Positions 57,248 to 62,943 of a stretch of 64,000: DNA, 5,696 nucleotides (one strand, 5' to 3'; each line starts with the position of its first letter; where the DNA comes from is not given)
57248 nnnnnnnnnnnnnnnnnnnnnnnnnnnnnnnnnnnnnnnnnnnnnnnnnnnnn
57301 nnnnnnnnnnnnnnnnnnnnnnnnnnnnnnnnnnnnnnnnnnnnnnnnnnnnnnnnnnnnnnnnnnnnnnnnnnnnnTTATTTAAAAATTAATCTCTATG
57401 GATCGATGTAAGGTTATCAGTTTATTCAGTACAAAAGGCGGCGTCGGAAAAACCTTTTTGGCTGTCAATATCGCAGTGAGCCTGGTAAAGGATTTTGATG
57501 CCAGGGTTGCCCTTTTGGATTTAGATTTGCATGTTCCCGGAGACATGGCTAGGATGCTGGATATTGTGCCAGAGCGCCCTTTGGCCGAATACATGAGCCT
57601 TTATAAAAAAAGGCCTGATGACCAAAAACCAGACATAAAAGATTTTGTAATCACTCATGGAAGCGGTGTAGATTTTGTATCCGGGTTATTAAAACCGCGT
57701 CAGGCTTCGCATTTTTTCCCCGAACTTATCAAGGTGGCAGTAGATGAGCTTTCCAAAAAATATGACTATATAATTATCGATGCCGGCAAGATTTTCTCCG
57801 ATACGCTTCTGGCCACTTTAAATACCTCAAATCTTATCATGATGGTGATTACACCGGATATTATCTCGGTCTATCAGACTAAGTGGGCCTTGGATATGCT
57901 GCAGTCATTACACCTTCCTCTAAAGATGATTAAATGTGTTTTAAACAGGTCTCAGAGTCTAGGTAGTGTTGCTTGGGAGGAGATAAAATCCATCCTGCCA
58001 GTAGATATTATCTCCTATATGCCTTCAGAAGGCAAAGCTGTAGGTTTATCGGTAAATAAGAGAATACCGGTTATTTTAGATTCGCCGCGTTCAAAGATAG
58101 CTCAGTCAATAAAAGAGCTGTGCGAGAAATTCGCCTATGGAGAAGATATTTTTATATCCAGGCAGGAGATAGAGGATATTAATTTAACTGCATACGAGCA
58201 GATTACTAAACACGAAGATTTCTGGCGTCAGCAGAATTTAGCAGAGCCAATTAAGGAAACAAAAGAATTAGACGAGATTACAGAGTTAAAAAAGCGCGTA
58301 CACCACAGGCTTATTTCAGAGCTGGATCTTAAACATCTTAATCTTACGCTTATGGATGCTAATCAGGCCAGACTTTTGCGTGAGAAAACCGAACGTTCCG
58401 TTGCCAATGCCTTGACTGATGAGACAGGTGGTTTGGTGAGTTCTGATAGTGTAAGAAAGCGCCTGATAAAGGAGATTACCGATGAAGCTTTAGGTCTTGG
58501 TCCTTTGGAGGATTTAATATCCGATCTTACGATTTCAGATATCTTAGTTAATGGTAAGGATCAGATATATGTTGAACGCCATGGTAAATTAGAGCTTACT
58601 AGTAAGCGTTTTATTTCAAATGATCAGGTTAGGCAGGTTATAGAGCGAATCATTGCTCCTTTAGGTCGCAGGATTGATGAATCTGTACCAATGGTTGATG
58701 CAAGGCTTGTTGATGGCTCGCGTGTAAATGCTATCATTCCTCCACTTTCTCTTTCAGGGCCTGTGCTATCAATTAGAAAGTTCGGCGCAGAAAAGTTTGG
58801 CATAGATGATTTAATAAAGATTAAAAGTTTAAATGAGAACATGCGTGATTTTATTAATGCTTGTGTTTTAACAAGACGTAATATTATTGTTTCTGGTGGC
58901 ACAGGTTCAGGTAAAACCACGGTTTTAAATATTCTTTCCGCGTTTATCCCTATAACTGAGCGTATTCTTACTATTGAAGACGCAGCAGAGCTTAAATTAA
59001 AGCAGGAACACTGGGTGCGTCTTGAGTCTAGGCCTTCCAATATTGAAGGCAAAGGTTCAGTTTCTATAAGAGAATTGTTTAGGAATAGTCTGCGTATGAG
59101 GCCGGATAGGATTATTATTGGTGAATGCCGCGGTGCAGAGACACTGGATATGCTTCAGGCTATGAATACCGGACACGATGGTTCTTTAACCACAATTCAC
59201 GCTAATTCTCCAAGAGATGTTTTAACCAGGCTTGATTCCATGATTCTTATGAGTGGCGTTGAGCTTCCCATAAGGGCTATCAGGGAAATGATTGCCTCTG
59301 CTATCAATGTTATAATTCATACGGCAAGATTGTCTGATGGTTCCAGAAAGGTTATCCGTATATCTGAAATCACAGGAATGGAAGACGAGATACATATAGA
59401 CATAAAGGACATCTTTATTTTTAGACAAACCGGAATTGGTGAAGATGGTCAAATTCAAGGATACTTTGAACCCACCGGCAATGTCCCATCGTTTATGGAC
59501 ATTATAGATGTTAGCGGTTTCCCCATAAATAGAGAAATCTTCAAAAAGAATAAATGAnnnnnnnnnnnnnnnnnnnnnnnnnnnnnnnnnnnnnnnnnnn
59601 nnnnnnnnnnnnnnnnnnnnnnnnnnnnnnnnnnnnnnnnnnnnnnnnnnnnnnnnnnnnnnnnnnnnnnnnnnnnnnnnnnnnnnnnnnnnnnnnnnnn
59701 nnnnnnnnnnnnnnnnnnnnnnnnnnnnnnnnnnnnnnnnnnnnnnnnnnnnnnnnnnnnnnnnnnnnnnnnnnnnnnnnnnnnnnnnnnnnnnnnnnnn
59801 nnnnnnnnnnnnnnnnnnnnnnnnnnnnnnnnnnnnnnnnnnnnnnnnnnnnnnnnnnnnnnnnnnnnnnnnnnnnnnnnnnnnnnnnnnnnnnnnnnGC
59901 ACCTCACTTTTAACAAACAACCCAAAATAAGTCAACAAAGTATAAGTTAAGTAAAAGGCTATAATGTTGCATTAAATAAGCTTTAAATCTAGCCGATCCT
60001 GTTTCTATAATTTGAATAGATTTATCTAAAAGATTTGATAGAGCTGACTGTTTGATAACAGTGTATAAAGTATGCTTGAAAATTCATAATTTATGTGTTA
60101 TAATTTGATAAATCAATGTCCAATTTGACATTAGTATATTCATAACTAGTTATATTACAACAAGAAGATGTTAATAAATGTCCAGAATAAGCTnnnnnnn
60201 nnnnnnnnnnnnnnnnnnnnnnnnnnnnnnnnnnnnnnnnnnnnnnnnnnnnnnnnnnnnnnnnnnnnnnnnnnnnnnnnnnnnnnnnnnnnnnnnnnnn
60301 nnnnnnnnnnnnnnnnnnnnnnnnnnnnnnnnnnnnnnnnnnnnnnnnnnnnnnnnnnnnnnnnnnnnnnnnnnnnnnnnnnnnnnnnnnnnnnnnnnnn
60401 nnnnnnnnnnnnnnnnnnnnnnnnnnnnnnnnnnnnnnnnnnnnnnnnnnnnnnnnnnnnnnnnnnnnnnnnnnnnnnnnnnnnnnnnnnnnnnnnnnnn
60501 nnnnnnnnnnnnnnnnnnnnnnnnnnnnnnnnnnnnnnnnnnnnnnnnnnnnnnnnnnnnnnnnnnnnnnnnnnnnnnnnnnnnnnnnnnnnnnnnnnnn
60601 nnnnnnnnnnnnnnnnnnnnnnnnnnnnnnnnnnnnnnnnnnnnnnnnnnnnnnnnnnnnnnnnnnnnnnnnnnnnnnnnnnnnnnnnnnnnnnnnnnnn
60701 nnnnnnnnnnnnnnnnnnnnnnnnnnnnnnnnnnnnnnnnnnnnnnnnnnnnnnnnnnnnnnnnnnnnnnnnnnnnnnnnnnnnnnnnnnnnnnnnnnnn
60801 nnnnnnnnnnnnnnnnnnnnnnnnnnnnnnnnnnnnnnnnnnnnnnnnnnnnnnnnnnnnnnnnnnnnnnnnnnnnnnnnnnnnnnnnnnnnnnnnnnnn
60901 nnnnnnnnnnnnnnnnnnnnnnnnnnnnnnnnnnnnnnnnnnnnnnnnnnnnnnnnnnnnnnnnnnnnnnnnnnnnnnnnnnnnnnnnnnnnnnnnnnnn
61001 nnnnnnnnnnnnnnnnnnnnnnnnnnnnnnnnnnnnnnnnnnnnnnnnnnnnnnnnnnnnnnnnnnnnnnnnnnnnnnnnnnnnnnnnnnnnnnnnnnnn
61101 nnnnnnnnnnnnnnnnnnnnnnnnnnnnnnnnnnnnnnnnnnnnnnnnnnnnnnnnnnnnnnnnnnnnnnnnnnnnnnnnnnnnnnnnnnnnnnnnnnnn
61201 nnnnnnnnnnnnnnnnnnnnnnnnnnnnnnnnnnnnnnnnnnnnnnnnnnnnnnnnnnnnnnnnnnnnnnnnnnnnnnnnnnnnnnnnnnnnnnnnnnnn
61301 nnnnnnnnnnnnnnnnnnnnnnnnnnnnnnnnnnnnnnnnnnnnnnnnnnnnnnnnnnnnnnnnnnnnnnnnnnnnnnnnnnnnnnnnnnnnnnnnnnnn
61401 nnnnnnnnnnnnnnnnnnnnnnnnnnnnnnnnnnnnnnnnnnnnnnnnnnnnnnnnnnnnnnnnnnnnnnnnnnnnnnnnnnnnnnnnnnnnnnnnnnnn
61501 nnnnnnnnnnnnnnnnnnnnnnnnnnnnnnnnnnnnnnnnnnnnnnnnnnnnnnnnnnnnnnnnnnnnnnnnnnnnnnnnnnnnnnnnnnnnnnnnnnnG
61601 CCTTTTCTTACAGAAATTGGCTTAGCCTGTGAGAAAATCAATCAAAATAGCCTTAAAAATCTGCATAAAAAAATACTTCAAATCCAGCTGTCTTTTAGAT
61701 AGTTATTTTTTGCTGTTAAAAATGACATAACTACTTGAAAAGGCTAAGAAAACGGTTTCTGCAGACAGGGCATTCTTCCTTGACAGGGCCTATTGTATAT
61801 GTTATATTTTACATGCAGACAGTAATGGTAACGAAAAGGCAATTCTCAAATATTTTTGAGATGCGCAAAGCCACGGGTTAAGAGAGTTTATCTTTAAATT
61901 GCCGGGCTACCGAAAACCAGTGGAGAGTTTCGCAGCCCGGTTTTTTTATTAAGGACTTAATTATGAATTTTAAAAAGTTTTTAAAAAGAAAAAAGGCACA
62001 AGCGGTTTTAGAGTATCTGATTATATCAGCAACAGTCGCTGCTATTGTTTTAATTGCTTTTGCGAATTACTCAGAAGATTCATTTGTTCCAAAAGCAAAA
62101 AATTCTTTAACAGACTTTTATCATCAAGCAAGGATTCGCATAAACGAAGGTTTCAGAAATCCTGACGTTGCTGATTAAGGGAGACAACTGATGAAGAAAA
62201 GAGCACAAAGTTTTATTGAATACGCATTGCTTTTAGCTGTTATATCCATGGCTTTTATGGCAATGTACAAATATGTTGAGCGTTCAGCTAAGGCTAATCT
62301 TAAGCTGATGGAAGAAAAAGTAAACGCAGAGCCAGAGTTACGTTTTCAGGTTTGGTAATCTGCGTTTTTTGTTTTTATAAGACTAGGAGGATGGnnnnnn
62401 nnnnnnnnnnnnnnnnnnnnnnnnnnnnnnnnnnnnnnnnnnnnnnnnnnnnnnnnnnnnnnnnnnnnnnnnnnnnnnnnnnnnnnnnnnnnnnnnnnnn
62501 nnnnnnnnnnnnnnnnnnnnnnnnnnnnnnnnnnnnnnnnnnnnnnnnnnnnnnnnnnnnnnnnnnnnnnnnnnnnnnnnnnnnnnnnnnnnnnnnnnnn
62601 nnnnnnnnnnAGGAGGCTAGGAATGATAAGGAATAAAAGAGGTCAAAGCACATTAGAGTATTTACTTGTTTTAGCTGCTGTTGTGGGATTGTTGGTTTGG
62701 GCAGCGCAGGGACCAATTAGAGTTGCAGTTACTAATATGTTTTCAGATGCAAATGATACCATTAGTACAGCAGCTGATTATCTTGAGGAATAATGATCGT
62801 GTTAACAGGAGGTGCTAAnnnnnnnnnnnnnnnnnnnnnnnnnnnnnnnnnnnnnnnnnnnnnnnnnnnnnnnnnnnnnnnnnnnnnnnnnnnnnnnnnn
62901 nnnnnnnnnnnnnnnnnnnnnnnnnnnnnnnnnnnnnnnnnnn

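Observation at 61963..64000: Tandem array of at least 8 Flp-type pilin paralogs, including three unusually long forms with acidic C-terminal tails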

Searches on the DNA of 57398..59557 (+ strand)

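Call 42: search_rna_families(sources=[L011, L012, L013, L014, L015, L016, L018, L019, L020, L021], threshold=gathering)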
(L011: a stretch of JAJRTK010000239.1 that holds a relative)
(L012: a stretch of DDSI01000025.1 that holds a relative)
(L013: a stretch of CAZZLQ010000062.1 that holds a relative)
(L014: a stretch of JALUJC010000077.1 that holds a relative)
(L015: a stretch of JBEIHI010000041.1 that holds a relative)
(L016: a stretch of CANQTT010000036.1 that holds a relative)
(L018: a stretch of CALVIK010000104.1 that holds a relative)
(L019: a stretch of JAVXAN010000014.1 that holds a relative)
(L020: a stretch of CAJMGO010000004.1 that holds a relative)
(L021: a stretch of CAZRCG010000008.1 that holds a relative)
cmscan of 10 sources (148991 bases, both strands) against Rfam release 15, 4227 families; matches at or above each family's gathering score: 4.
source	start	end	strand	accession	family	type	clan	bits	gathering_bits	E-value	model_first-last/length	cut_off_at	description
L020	6924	6997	-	RF00005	tRNA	Gene; tRNA;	CL00001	72.1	29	1.9e-13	1-71/71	no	tRNA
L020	5502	5575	+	RF00005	tRNA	Gene; tRNA;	CL00001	63.1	29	6e-11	1-71/71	no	tRNA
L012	11582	11668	+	RF00005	tRNA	Gene; tRNA;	CL00001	58.7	29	9.3e-10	1-71/71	no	tRNA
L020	6833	6914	-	RF00005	tRNA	Gene; tRNA;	CL00001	56.4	29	4e-09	1-71/71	no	tRNA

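Call 43: search_rna_families(source=L008, start=7300, end=7800, threshold=evalue, max_evalue=1)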
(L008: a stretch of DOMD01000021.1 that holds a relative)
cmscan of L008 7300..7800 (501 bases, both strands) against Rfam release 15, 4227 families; matches with E-value up to 1: 1.
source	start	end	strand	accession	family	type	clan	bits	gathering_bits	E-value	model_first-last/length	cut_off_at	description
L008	7561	7718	+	RF01051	c-di-GMP-I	Cis-reg; riboswitch;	CL00126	21.7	35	0.057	1-87/87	no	c-di-GMP-I riboswitch aptamer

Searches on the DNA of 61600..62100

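Call 37: search_rna_families(source=window, start=61600, end=62100, threshold=evalue, max_evalue=1, show_alignments=3)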
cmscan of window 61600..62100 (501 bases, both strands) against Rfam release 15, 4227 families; matches with E-value up to 1: 1.
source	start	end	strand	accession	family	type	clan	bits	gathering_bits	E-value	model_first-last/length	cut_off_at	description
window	61828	61914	+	RF01051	c-di-GMP-I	Cis-reg; riboswitch;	CL00126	47.7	35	2.4e-08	1-87/87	no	c-di-GMP-I riboswitch aptamer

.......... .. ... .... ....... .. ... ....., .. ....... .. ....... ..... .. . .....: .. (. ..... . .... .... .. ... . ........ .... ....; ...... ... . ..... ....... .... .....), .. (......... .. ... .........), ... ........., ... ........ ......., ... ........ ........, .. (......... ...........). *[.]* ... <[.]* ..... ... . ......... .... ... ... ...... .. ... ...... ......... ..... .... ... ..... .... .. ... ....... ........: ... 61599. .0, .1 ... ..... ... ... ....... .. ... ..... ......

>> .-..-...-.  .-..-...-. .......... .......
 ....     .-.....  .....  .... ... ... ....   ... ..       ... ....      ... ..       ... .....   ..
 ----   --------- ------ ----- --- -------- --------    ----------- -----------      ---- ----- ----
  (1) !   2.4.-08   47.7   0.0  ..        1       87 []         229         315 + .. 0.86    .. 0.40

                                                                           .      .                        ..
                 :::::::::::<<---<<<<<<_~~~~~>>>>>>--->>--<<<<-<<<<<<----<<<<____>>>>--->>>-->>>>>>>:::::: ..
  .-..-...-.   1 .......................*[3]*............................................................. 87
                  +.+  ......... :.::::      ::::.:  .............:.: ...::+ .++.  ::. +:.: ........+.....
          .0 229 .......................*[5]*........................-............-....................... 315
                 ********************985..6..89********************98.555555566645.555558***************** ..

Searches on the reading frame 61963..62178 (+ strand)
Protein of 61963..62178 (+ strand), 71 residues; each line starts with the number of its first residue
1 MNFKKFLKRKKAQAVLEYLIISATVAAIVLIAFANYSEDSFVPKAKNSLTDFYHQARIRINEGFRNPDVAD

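Call 5: search_protein_families(library=pfam, max_evalue=1, proteins=[window:61963-62178:+])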
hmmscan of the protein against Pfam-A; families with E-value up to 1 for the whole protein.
window:61963-62178:+ (71 aa): 1 family
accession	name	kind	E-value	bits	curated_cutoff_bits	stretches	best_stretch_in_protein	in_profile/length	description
PF04021.17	Class_IIIsignal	-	0.0075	16.6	23.7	1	10-33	1-24/27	Class III signal peptide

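Call 6: search_protein_families(library=ncbifam, max_evalue=1, proteins=[window:61963-62178:+])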
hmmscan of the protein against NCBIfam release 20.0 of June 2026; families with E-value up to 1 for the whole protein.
window:61963-62178:+ (71 aa): 1 family
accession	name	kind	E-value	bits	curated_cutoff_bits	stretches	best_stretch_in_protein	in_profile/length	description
NF033556.1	MerTP_fusion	equivalog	0.057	13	180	1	17-49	81-111/186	mercuric transport protein MerTP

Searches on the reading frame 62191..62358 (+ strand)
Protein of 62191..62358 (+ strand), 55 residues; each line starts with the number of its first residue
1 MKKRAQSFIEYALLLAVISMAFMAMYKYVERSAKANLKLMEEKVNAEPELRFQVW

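Call 5: search_protein_families(library=pfam, max_evalue=1, proteins=[window:62191-62358:+])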
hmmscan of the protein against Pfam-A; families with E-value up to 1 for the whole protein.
window:62191-62358:+ (55 aa): 2 families
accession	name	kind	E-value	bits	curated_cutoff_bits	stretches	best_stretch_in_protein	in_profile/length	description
PF04964.19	Flp_Fap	-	0.053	13.8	32.2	1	9-26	11-28/46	Flp/Fap pilin component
PF11779.13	SPT_ssu-like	-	0.055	13.5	29.8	1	8-33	26-51/54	Small subunit of serine palmitoyltransferase-like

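Call 6: search_protein_families(library=ncbifam, max_evalue=1, proteins=[window:62191-62358:+])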
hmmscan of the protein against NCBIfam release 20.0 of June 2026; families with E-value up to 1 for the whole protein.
window:62191-62358:+ (55 aa): 0 families

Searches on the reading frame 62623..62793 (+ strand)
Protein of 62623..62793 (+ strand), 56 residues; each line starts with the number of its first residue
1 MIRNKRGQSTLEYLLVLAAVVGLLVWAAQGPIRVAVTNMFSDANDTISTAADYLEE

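Call 5: search_protein_families(library=pfam, max_evalue=1, proteins=[window:62623-62793:+])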
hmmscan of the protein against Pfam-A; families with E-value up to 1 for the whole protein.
window:62623-62793:+ (56 aa): 3 families
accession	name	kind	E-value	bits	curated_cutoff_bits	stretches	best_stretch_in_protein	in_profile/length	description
PF04021.17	Class_IIIsignal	-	0.0034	17.7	23.7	1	5-25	1-21/27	Class III signal peptide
PF14029.11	DUF4244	-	0.054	13.4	27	1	3-23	8-28/54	Protein of unknown function (DUF4244)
PF11688.13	DUF3285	-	0.21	12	25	1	1-26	14-38/44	Protein of unknown function (DUF3285)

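Call 6: search_protein_families(library=ncbifam, max_evalue=1, proteins=[window:62623-62793:+])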
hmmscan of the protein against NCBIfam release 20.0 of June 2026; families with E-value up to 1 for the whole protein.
window:62623-62793:+ (56 aa): 0 families
